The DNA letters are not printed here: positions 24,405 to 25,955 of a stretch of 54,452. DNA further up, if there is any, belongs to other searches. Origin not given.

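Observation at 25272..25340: The GrdE-like subunit lacks the mid-protein cysteine needed for pyruvoyl formation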

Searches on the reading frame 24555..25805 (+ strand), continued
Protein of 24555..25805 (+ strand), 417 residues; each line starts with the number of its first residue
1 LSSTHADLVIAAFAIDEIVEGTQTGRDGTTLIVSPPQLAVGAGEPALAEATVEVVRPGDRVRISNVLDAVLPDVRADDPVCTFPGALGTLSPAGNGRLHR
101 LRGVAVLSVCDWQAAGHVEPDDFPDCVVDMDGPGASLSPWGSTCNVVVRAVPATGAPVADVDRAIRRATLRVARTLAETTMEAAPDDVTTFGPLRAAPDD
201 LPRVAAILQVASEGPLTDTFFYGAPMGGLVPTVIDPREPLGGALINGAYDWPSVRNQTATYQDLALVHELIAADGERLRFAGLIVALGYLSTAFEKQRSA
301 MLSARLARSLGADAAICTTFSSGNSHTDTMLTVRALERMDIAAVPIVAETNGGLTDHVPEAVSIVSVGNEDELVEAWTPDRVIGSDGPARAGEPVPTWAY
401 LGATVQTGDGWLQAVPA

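Call 78: search_protein_families(library=pfam, proteins=[L074:2104-6129:+, L074:6571-7545:-, L074:8213-9190:+, L074:14698-15510:-, L074:17399-18259:+, L074:18263-19396:+, L054:5769-6977:+, L054:14521-15645:+, L054:16071-17663:+, L054:19540-21090:+], max_evalue=0.0001)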
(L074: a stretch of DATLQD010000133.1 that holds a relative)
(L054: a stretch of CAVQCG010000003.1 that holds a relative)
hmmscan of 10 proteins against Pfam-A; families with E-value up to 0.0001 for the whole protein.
L074:2104-6129:+ (1342 aa): 8 families
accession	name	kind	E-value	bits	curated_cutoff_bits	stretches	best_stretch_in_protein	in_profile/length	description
PF13185.12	GAF_2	-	9.5e-56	188.2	28.6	5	838-976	3-134/136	GAF domain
PF01590.32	GAF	-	4.9e-52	176.4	22.4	4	333-473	1-133/133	GAF domain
PF13492.12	GAF_3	-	1e-33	116.9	27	3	333-473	1-127/129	GAF domain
PF02518.31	HATPase_c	-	2.1e-27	96.2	26.4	1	1215-1325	2-110/111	Histidine kinase-, DNA gyrase B-, and HSP90-like ATPase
PF00512.31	HisKA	-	3.1e-19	69.2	26.9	1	1101-1169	1-66/66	His Kinase A (phospho-acceptor) domain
PF00989.32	PAS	-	7.1e-10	39.3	22.6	1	994-1092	4-113/113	PAS fold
PF08448.16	PAS_4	-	7.2e-07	29.9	23.1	1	999-1096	3-109/110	PAS fold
PF13188.13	PAS_8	-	1.5e-05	25.2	21.8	1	991-1045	1-55/65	PAS domain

L074:6571-7545:- (324 aa): 1 family
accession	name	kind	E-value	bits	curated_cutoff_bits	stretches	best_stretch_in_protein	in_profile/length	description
PF00892.27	EamA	-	3.1e-35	121.8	28.2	2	159-305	2-132/135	EamA-like transporter family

L074:8213-9190:+ (326 aa): 0 families

L074:14698-15510:- (270 aa): 1 family
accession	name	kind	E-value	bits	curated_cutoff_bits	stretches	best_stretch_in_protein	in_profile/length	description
PF09678.15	Caa3_CtaG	-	6.7e-40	137.4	27.7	1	48-264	2-235/237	Cytochrome c oxidase caa3 assembly factor (Caa3_CtaG)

L074:17399-18259:+ (287 aa): 3 families
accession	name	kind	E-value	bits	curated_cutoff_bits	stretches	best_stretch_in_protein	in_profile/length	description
PF00583.31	Acetyltransf_1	-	5.3e-10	40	20.7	1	26-106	2-85/116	Acetyltransferase (GNAT) family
PF13508.13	Acetyltransf_7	-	4e-09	37.2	27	1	57-109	3-59/84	Acetyltransferase (GNAT) domain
PF13673.13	Acetyltransf_10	-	4.9e-07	30.2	23.6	1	52-134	26-106/128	Acetyltransferase (GNAT) domain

L074:18263-19396:+ (378 aa): 1 family
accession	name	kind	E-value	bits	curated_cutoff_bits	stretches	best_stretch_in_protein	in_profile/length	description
PF01594.21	AI-2E_transport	-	7.2e-62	209.9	34.3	1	35-353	5-325/327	AI-2E family transporter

L054:5769-6977:+ (403 aa): 2 families
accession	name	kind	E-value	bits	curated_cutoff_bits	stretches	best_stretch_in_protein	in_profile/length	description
PF13528.12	Glyco_trans_1_3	-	2.4e-122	408.6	25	1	41-360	2-322/322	Glycosyl transferase family 1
PF04101.22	Glyco_tran_28_C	-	3.8e-05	24.2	22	1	299-364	76-145/166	Glycosyltransferase family 28 C-terminal domain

L054:14521-15645:+ (375 aa): 1 family
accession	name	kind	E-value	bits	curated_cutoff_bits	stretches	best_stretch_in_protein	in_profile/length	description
PF04909.20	Amidohydro_2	-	3.9e-34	119.2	26.4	1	17-365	2-289/289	Amidohydrolase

L054:16071-17663:+ (531 aa): 2 families
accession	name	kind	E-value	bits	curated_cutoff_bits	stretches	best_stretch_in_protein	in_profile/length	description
PF13520.12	AA_permease_2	-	1.8e-36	126.4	27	1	49-465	4-409/427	Amino acid permease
PF00324.27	AA_permease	-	9.8e-12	44.7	24.6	1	79-463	34-427/470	Amino acid permease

L054:19540-21090:+ (517 aa): 1 family
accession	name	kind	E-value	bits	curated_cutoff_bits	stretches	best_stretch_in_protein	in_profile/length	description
PF00171.27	Aldedh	-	9.6e-164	545.7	23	1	53-512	1-461/461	Aldehyde dehydrogenase family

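Call 80: find_homologous_proteins(query=P0257, max_evalue=1e-30)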
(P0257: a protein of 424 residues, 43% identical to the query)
Query P0257 (424 aa): 123 proteins with E <= 1e-30 among 8000 candidates; the best 120 are listed.
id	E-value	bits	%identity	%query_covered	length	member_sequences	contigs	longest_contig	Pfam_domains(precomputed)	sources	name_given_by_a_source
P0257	1.1e-271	919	100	100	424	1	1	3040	PF09338.17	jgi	jgi:glycine reductase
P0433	3.3e-92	328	45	91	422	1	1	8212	PF09338.17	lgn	-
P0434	7.8e-90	320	44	93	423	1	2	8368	PF09338.17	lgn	-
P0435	2.8e-89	318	43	99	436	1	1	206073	PF09338.17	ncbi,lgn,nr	ncbi:MAG: hypothetical protein IT529_07780 [Burkholderiales bacterium]|nr:hypothetical protein [Burk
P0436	1.4e-88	316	42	100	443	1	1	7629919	PF09338.17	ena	-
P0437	2.8e-87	312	42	100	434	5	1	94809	PF09338.17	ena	-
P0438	5.0e-86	307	40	100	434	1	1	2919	PF09338.17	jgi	jgi:glycine reductase complex component B subunit alpha and beta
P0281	2.2e-85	305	41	100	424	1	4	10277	PF09338.17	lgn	-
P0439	9.0e-83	297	42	91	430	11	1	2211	PF09338.17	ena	-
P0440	1.5e-81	293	42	92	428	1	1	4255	PF09338.17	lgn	-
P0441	3.0e-81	292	41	91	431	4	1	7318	PF09338.17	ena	-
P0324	3.1e-81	292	46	86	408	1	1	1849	PF09338.17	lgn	-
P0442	5.7e-81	291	41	93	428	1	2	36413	PF09338.17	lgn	-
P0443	8.9e-80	287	42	93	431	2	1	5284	PF09338.17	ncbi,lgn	-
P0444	9.0e-80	287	44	90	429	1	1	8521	PF09338.17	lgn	-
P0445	1.4e-79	286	41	92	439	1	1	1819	PF09338.17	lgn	-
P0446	4.8e-78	281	41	97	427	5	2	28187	PF09338.17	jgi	jgi:glycine reductase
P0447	9.2e-78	280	44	91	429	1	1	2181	PF09338.17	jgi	jgi:glycine reductase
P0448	1.2e-77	280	41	99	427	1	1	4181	PF09338.17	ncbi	-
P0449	1.9e-77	279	41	91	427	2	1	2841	PF09338.17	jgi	jgi:glycine reductase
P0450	2.0e-77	279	41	91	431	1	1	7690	PF09338.17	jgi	jgi:glycine reductase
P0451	4.3e-77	278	41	88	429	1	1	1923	PF09338.17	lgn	-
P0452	8.4e-77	277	42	86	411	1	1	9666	PF09338.17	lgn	-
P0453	3.7e-76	275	44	91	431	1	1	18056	PF09338.17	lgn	-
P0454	1.1e-75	273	40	91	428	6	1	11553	PF09338.17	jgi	jgi:glycine reductase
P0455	2.9e-75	272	43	91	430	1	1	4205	PF09338.17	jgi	jgi:sarcosine reductase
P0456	3.0e-74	269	42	85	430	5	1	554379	PF09338.17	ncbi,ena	-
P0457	9.9e-73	264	39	100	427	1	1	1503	PF09338.17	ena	-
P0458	1.1e-72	263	41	91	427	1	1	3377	PF09338.17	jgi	jgi:glycine reductase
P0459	1.2e-72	263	42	91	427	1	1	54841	PF09338.17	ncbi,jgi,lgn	ncbi:MAG TPA: glycine/sarcosine/betaine reductase component B subunit [Chloroflexota bacterium]|jgi:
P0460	1.8e-72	263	42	90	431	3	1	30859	PF09338.17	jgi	jgi:glycine reductase complex component B subunit alpha and beta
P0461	1.7e-71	260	41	91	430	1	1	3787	PF09338.17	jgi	jgi:glycine reductase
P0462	2.1e-71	259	39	100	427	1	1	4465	PF09338.17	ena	-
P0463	2.4e-71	259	41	91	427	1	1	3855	PF09338.17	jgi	jgi:glycine reductase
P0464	3.8e-71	258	40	91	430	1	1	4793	PF09338.17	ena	-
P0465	6.5e-71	258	43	92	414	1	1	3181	PF09338.17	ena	-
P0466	7.3e-71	258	40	91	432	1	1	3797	PF09338.17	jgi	jgi:glycine reductase complex component B subunit alpha and beta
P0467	1.2e-70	257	42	91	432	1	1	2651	PF09338.17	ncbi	-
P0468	1.3e-70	257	40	99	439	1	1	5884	PF09338.17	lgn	-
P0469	2.6e-70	256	42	91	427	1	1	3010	PF09338.17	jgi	jgi:glycine reductase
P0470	2.9e-70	256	43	90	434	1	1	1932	PF09338.17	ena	-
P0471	2.1e-69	253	39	91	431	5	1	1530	PF09338.17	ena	-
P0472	2.9e-69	252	40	91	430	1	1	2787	PF09338.17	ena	-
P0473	1.2e-68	250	39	90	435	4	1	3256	PF09338.17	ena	-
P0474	1.5e-68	250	40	90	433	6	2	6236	PF09338.17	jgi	jgi:glycine reductase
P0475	3.9e-68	249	38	91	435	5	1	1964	PF09338.17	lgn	-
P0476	5.9e-68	248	41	91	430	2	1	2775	PF09338.17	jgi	jgi:glycine reductase complex component B subunit alpha and beta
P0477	7.7e-68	248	40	92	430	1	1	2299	PF09338.17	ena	-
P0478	1.3e-67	247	38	91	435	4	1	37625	PF09338.17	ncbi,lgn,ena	-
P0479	1.7e-67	246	40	91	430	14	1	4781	PF09338.17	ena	-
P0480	1.7e-67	246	39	88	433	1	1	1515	PF09338.17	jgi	jgi:glycine reductase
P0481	2.2e-67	246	42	90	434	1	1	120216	PF09338.17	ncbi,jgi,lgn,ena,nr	ncbi:MAG TPA: glycine/sarcosine/betaine reductase component B subunit [Candidatus Limnocylindria bac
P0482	4.4e-67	245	39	91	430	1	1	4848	PF09338.17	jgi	jgi:sarcosine reductase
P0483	9.5e-67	244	39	91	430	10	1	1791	PF09338.17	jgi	-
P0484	2.7e-66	242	39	92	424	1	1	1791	PF09338.17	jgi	jgi:glycine reductase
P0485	3.5e-66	242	39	91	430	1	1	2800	PF09338.17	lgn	-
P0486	3.7e-66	242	38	91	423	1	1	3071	PF09338.17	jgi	jgi:glycine reductase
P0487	1.1e-64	237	38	90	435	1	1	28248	PF09338.17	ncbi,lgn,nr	ncbi:MAG: hypothetical protein HY695_22895 [Deltaproteobacteria bacterium]|nr:hypothetical protein [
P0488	1.3e-64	237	36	90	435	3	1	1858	PF09338.17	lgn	-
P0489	3.3e-64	236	40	91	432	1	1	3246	PF09338.17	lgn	-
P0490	3.9e-64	235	40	91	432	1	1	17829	PF09338.17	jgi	jgi:glycine reductase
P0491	2.6e-63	233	43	90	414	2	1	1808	PF09338.17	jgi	jgi:glycine reductase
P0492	7.9e-63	231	37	90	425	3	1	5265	PF09338.17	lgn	-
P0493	1.3e-62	230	38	87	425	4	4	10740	PF09338.17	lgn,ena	-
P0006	5.2e-62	228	39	100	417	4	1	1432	PF09338.17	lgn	-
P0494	4.3e-61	225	36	91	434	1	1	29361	PF09338.17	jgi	-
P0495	4.7e-61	225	37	90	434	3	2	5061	PF09338.17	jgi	jgi:glycine reductase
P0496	1.2e-60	224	36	90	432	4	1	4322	PF09338.17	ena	-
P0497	1.7e-60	223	39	91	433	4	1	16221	PF09338.17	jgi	jgi:glycine reductase complex component B subunit alpha and beta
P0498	1.4e-59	220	39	99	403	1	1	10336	PF09338.17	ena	-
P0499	1.5e-59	220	35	91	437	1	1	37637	PF09338.17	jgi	-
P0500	4.2e-59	219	37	90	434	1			PF09338.17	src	-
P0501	5.1e-59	219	37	90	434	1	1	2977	PF09338.17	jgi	jgi:glycine reductase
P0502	5.9e-59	218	37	90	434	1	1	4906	PF09338.17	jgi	-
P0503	6.0e-59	218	38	99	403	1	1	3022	PF09338.17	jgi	jgi:glycine reductase complex component B subunit alpha and beta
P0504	8.7e-59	218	37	90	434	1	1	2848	PF09338.17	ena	-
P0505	1.2e-58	217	37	90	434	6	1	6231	PF09338.17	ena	-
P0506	1.5e-58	217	37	90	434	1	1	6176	PF09338.17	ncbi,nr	ncbi:MAG: hypothetical protein HYV01_04650 [Deltaproteobacteria bacterium]|nr:hypothetical protein [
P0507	1.6e-58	217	37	90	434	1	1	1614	PF09338.17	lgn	-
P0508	1.8e-58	217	37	90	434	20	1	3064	PF09338.17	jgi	-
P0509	4.4e-58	215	37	90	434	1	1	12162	PF09338.17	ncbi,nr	ncbi:MAG: hypothetical protein HYW03_24605 [Deltaproteobacteria bacterium]|nr:hypothetical protein [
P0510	6.6e-58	215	37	90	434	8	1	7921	PF09338.17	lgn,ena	-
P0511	6.6e-58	215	37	90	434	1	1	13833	PF09338.17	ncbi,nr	ncbi:MAG: hypothetical protein HYU46_22985 [Deltaproteobacteria bacterium]|nr:hypothetical protein [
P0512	9.7e-58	214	37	90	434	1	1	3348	PF09338.17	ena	-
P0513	1.0e-57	214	36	90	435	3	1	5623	PF09338.17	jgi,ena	-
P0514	1.0e-57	214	37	90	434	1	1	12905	PF09338.17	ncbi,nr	ncbi:MAG: hypothetical protein HYS66_01870 [Deltaproteobacteria bacterium]|nr:hypothetical protein [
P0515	1.8e-57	213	38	99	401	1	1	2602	PF09338.17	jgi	jgi:glycine reductase complex component B subunit alpha and beta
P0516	1.4e-56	211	35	90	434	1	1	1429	PF09338.17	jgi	jgi:glycine reductase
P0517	1.5e-56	210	37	99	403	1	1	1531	PF09338.17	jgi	jgi:glycine reductase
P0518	2.5e-56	210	38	91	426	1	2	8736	PF09338.17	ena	-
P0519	4.5e-56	209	35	90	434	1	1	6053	PF09338.17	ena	-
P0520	6.2e-56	208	37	90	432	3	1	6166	PF09338.17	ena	-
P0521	3.6e-55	206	35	91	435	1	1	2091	PF09338.17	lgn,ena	-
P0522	4.4e-55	206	35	90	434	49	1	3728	PF09338.17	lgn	-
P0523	8.0e-55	205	35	90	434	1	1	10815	PF09338.17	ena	-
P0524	1.5e-54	204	35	91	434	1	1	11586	PF09338.17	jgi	jgi:glycine reductase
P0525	1.8e-54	204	36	90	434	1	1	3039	PF09338.17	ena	-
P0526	2.0e-54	203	36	91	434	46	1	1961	PF09338.17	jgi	jgi:glycine reductase complex component B subunit alpha and beta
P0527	2.5e-54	203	37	99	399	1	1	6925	PF09338.17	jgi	jgi:glycine reductase complex component B subunit alpha and beta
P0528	3.0e-54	203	35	90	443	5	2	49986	PF09338.17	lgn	-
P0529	5.9e-54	202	36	90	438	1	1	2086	PF09338.17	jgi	jgi:glycine reductase complex component B subunit alpha and beta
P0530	1.4e-53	201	38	99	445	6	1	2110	PF09338.17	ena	-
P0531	1.5e-53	201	36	90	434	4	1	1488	PF09338.17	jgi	jgi:glycine reductase complex component B subunit alpha and beta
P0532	3.3e-53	199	37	90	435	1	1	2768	PF09338.17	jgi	jgi:glycine reductase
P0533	4.2e-53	199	34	90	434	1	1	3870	PF09338.17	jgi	jgi:glycine reductase complex component B subunit alpha and beta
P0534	7.5e-53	198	35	90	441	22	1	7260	PF09338.17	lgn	-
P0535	1.1e-52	198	37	91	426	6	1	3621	PF09338.17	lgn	-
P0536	4.1e-52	196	39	91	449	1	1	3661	PF09338.17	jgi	jgi:glycine reductase complex component B subunit alpha and beta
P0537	6.6e-52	195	36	91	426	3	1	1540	PF09338.17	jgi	jgi:glycine reductase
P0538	5.0e-51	192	36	84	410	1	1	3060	PF09338.17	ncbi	-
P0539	5.7e-51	192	36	84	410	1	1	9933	PF09338.17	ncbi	-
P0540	6.5e-51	192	34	90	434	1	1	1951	PF09338.17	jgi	jgi:glycine reductase complex component B subunit alpha and beta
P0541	6.6e-51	192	36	84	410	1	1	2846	PF09338.17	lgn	-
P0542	7.8e-51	192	35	92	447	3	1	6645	PF09338.17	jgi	jgi:sarcosine reductase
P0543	8.4e-51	191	37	99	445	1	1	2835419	PF09338.17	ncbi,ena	-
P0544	2.3e-50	190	36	99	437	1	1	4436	PF09338.17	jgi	jgi:glycine reductase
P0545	9.8e-50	188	34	91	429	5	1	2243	PF09338.17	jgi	jgi:sarcosine reductase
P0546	3.1e-49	186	36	99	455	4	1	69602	PF09338.17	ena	-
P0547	3.7e-49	186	37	99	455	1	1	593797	PF09338.17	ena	-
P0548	1.5e-46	177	35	90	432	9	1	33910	PF09338.17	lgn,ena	-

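Call 81: find_encoding_contigs(protein=P0435, flank=9000, max_places=1)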
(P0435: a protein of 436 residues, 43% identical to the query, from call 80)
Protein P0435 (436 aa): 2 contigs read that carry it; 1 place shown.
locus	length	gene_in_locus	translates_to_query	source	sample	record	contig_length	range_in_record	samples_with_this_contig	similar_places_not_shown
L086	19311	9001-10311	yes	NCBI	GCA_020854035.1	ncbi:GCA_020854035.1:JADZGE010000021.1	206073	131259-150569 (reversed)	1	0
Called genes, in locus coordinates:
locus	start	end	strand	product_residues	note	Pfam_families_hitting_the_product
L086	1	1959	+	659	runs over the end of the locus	PF01578:Cytochrom_C_asm, PF16327:CcmF_C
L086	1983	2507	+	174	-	PF00578:AhpC-TSA, PF08534:Redoxin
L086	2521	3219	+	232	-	PF03918:CcmH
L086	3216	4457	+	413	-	PF13371:TPR_9 (faint), PF13428:TPR_14 (faint), PF07719:TPR_2 (faint), PF12895:ANAPC3 (faint), PF13432:TPR_16 (weak), PF23914:TPR_CcmH_CycH, PF14559:TPR_19 (weak), PF23892:Ig_CycH, +1 more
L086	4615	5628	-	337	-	PF02424:ApbE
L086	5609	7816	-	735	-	PF03929:PepSY_TM, PF00258:Flavodoxin_1, PF00175:NAD_binding_1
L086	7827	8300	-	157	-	PF10029:DUF2271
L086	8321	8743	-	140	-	PF13670:PepSY_2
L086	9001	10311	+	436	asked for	PF09338:Gly_reductase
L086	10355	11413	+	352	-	PF07355:GRDB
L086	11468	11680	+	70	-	-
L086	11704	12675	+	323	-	PF03401:TctC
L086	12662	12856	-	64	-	PF04995:CcmD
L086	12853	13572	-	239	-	PF01578:Cytochrom_C_asm, PF27518:CcmC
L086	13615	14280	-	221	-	PF03379:CcmB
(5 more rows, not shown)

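Call 82: find_encoding_contigs(protein=P0436, flank=9000, max_places=1)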
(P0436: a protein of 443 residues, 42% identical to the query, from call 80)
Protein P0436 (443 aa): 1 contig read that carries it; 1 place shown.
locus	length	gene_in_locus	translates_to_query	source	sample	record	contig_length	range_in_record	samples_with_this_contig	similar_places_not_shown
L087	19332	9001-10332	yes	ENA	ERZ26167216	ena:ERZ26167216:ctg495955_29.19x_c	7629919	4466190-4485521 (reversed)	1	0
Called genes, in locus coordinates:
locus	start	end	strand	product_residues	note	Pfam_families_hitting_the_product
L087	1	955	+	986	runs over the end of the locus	PF01326:PPDK_N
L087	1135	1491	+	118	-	-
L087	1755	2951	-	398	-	PF00108:Thiolase_N, PF02803:Thiolase_C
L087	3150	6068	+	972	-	PF13620:CarboxypepD_reg, PF25183:OMP_b-brl_4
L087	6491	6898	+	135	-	PF11376:DUF3179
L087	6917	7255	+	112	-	PF11376:DUF3179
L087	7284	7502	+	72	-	-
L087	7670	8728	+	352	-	PF07355:GRDB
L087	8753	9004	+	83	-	-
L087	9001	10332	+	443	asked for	PF09338:Gly_reductase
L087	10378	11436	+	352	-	PF08240:ADH_N, PF00107:ADH_zinc_N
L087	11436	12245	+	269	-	PF01791:DeoC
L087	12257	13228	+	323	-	PF00892:EamA, PF05653:Mg_trans_NIPA (faint), PF00892:EamA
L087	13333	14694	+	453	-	PF00370:FGGY_N, PF02782:FGGY_C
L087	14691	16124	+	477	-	PF08545:ACP_syn_III (faint), PF19364:DUF5940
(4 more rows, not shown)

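Call 83: find_encoding_contigs(protein=P0481, flank=9000, max_places=1)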
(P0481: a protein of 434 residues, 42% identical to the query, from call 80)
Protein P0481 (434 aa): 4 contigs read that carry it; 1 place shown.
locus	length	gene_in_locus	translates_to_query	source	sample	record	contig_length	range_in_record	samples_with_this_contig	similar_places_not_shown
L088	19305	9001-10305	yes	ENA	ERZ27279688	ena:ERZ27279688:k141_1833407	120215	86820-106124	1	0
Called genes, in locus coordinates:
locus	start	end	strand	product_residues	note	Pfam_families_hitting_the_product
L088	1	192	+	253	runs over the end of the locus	PF03328:HpcH_HpaI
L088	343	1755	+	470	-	PF00083:Sugar_tr, PF06609:TRI12 (weak), PF07690:MFS_1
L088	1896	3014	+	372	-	PF00296:Bac_luciferase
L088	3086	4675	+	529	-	PF00496:SBP_bac_5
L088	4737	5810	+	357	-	PF00296:Bac_luciferase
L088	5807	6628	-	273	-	PF00528:BPD_transp_1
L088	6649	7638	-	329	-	PF19300:BPD_transp_1_N, PF00528:BPD_transp_1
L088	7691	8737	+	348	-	PF07355:GRDB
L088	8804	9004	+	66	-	-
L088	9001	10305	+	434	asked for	PF09338:Gly_reductase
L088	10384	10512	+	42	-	PF04723:GRDA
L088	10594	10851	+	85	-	PF04723:GRDA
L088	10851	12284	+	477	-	PF08545:ACP_syn_III (weak), PF19364:DUF5940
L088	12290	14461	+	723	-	PF13618:Gluconate_2-dh3, PF00732:GMC_oxred_N, PF05199:GMC_oxred_C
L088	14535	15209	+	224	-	PF00857:Isochorismatase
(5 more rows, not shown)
